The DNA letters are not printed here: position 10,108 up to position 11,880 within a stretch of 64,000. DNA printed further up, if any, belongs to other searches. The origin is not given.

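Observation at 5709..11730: Three-gene NLR-like module: caspase-like protease, NACHT-WD40 STAND NTPase and a catalytically dead caspase fragment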

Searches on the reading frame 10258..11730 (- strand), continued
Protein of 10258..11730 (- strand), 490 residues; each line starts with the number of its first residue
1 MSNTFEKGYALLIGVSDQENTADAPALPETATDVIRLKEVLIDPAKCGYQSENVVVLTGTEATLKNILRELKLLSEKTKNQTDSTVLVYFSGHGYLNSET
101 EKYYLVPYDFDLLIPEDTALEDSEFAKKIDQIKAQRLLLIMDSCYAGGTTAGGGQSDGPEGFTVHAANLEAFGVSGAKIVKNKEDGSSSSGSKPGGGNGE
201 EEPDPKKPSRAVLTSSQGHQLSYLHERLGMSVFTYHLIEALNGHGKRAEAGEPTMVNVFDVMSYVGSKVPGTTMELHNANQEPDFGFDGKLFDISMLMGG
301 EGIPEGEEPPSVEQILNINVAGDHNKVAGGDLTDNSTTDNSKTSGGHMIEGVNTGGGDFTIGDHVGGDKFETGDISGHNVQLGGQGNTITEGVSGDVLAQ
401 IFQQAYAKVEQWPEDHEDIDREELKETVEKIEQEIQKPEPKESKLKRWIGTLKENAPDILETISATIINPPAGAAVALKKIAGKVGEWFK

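Call 94: search_protein_families(library=ncbifam, proteins=[L007:8851-9408:+, L007:7358-8041:+], max_evalue=0.01)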
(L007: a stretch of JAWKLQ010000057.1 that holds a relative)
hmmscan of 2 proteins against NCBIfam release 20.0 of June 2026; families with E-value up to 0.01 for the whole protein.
L007:8851-9408:+ (185 aa): 0 families

L007:7358-8041:+ (227 aa): 0 families

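Call 97: find_related_loci(query=A1, collection=viral_contigs, flank=8000)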
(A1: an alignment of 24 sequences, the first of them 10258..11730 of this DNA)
Query A1 (490 aa) in viral_contigs; peptide patterns used: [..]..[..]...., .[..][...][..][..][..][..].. (x = any residue, [..] = any of these).
13 stretches matched a pattern, but none encodes a relative of the query by tblastn (E <= 1e-3).

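Call 98: search_dna_similar(query=window:10258-11730:-, collection=plasmids, mode=protein, max_rows=10)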
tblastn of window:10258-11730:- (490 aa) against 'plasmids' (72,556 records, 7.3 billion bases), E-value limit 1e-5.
Records with a match: 19; places in all: 20; records where one place covers at least 80% of the query: 0.
Best place of each record, by identity: <60% 19.
By first word of the organism name: Tolypothrix 3; Calothrix 2; Nostoc 2; Mesorhizobium 2; Pseudanabaena 1; Microchaete 1; Herpetosiphon 1; Rhizobium 1; Enterobacter 1; Sinorhizobium 1; and 4 more.
By predicted mobility (MOB-suite, as given by PLSDB): non-mobilizable 8; mobilizable 6; conjugative 5.
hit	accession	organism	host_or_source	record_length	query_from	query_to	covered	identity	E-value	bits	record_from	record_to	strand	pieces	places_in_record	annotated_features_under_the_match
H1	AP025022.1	Calothrix sp. PCC 7716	-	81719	1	297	48%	43.0%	2e-26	187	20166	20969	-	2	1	hypothetical protein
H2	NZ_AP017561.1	Pseudanabaena sp. ABRG5-3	-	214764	1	297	61%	33.0%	5e-36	150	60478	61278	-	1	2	caspase family protein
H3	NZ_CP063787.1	Tolypothrix sp. PCC 7712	Soil sample,soil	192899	5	297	60%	32.4%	3e-32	138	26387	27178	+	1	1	caspase family protein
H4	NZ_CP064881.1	Tolypothrix sp. PCC 7601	Fresh water sample,Fresh water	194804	5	297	60%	32.4%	3e-32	138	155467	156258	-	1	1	caspase family protein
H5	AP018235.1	Microchaete diplosiphon NIES-3275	-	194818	5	297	60%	32.4%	3e-32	138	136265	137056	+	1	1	peptidase C14 caspase catalytic subunit p20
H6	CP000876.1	Herpetosiphon aurantiacus DSM 785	-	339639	4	297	60%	31.0%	2e-26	121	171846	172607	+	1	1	peptidase C14 caspase catalytic subunit p20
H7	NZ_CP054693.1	Nostoc edaphicum CCNP1411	-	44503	1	273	56%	32.2%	8e-24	112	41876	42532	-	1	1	caspase family protein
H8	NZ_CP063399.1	Rhizobium sp. SL42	Amphicarpaea bracteata,Whole ...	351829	5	269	54%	30.7%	6e-16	89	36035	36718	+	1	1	caspase family protein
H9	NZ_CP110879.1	Enterobacter kobei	-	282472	1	285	58%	28.4%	2e-14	84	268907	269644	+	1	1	caspase family protein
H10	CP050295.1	Mesorhizobium loti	Oxytropis kamtschatica,cell ...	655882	5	269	54%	30.5%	1e-14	84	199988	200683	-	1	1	caspase family protein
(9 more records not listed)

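Call 101: search_protein_families(library=pfam, proteins=[L038:13105-15588:+, L044:9760-12261:+, L064:11027-13558:+, L039:338-2758:+, L018:1821-4670:+, L013:6758-9040:+, L074:7760-11401:+, L027:963-4037:+, L046:7761-10724:-, L025:3887-6682:+], max_evalue=0.0001)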
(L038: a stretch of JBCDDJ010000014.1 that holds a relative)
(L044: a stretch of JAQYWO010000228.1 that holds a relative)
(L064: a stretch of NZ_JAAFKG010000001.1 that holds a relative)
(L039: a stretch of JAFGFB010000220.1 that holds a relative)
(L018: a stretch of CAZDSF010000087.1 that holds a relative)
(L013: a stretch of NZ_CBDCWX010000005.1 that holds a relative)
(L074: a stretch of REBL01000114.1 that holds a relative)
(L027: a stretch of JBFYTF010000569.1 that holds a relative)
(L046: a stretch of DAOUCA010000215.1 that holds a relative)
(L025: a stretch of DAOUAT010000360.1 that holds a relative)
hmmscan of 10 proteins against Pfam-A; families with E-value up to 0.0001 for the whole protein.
L038:13105-15588:+ (827 aa): 7 families
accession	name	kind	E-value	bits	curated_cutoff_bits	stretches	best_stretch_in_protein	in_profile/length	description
PF19960.5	EAD7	-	2.7e-11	43.5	32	1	10-70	4-62/62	Effector-associated domain 7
PF05729.18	NACHT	-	2.5e-09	37.6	26.7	1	181-328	3-161/167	NACHT domain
PF24883.2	NPHP3_N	-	1.3e-06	29.1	24.8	0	253-296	123-164/164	Nephrocystin 3, N-terminal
PF20720.3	nSTAND3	-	1.8e-05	24.9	27.2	0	177-298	16-113/155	Novel STAND NTPase 3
PF13191.12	AAA_16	-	6e-05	24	32.6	0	176-288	23-133/167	AAA ATPase domain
PF13401.12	AAA_22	-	9.9e-05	23.1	27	0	179-293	6-120/130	AAA domain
PF13238.12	AAA_18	-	0.0001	23.2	29.4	0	182-268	2-68/128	AAA domain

L044:9760-12261:+ (833 aa): 9 families
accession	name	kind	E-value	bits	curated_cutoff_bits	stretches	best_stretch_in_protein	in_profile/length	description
PF13424.12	TPR_12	-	9e-13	48.7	30.1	2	699-769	2-74/77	Tetratricopeptide repeat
PF00931.28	NB-ARC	-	8.5e-11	42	23.5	1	82-288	2-198/248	NB-ARC domain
PF13191.12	AAA_16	-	3.2e-08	34.7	32.6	1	78-221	2-162/167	AAA ATPase domain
PF24885.1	TPR_NPHP3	-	2.5e-07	30.8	100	0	700-731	141-172/239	Nephrocystin-3 TPR domain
PF13401.12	AAA_22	-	4.4e-07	30.7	27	1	100-213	8-105/130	AAA domain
PF17874.7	TPR_MalT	-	1.6e-06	28.1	45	0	702-797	82-178/336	MalT-like TPR region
PF00515.34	TPR_1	-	2.7e-06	27.4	27.8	0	651-679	5-33/34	Tetratricopeptide repeat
PF01637.24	ATPase_2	-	5.3e-06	26.8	33.2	1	78-222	1-123/225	ATPase domain predominantly from Archaea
PF07719.23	TPR_2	-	6.5e-06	26.3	27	0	651-679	5-33/34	Tetratricopeptide repeat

L064:11027-13558:+ (843 aa): 5 families
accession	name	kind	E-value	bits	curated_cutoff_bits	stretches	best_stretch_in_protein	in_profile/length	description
PF19954.5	EAD10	-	6.3e-24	84.2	24.1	1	1-80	1-77/77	Effector-associated domain 10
PF24883.2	NPHP3_N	-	1.5e-08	35.5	24.8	1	256-384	25-164/164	Nephrocystin 3, N-terminal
PF05729.18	NACHT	-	1.5e-08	35.1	26.7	1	255-417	2-163/167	NACHT domain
PF00004.35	AAA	-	7.5e-05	23.6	21.2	0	257-373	2-95/131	ATPase family associated with various cellular activities (AAA)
PF01637.24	ATPase_2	-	9.9e-05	22.7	33.2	0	239-378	6-147/225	ATPase domain predominantly from Archaea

L039:338-2758:+ (806 aa): 0 families

L018:1821-4670:+ (949 aa): 2 families
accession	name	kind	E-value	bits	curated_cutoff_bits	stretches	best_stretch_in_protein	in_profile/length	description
PF03781.23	FGE-sulfatase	-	1.2e-52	179.6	23.3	1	717-943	3-254/255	Sulfatase-modifying factor enzyme 1-like domain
PF05729.18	NACHT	-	2e-08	34.7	26.7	1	218-399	3-165/167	NACHT domain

L013:6758-9040:+ (760 aa): 4 families
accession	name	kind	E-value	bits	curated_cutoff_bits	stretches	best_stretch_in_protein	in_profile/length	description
PF20703.3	nSTAND1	-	6.6e-48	164.7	27.1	1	89-446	1-342/379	Novel STAND NTPase 1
PF03781.23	FGE-sulfatase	-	1.9e-15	57.7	23.3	1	568-639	34-119/255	Sulfatase-modifying factor enzyme 1-like domain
PF13191.12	AAA_16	-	2.1e-06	28.8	32.6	1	104-220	2-143/167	AAA ATPase domain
PF25201.1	nSTAND6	-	7.3e-05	23.3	27.7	0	105-250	2-145/148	Novel STAND NTPase 6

L074:7760-11401:+ (1213 aa): 7 families
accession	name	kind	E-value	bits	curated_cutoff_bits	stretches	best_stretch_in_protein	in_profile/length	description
PF20698.3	PIN-TPR-GreABC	-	5e-31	108.2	27.8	1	897-1039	1-138/138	PIN domain associated with the TPR-GreAB-C-PIN system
PF14559.12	TPR_19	-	5.5e-16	59.1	25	0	388-441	5-59/68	Tetratricopeptide repeat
PF13428.12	TPR_14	-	2.5e-11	43.5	23.5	0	183-225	2-44/44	Tetratricopeptide repeat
PF07719.23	TPR_2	-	2.2e-10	40.3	27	0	184-215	3-34/34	Tetratricopeptide repeat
PF13432.12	TPR_16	-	1.2e-06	29.2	32.7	0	155-215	4-64/65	Tetratricopeptide repeat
PF25062.1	ARM_TT21_N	-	1.7e-06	28.4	40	0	178-222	96-141/222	Tetratricopeptide repeat protein 21 N-terminal ARM repeat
PF19954.5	EAD10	-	4.5e-06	27.1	24.1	1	3-78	5-77/77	Effector-associated domain 10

L027:963-4037:+ (1024 aa): 2 families
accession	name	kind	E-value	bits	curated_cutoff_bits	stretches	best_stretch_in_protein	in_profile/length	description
PF03781.23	FGE-sulfatase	-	1.4e-52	179.3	23.3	1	716-1016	7-254/255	Sulfatase-modifying factor enzyme 1-like domain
PF05729.18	NACHT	-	4.1e-12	46.7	26.7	1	190-373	3-166/167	NACHT domain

L046:7761-10724:- (987 aa): 2 families
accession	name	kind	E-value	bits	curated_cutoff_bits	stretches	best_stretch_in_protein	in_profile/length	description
PF03781.23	FGE-sulfatase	-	7.5e-43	147.5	23.3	1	715-967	5-239/255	Sulfatase-modifying factor enzyme 1-like domain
PF05729.18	NACHT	-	1.2e-07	32.2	26.7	0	290-370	79-165/167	NACHT domain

L025:3887-6682:+ (931 aa): 2 families
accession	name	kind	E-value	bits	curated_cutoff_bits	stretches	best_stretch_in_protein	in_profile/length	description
PF03781.23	FGE-sulfatase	-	3.7e-52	178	23.3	1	684-925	6-254/255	Sulfatase-modifying factor enzyme 1-like domain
PF05729.18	NACHT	-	1.1e-10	42.1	26.7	1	203-383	4-164/167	NACHT domain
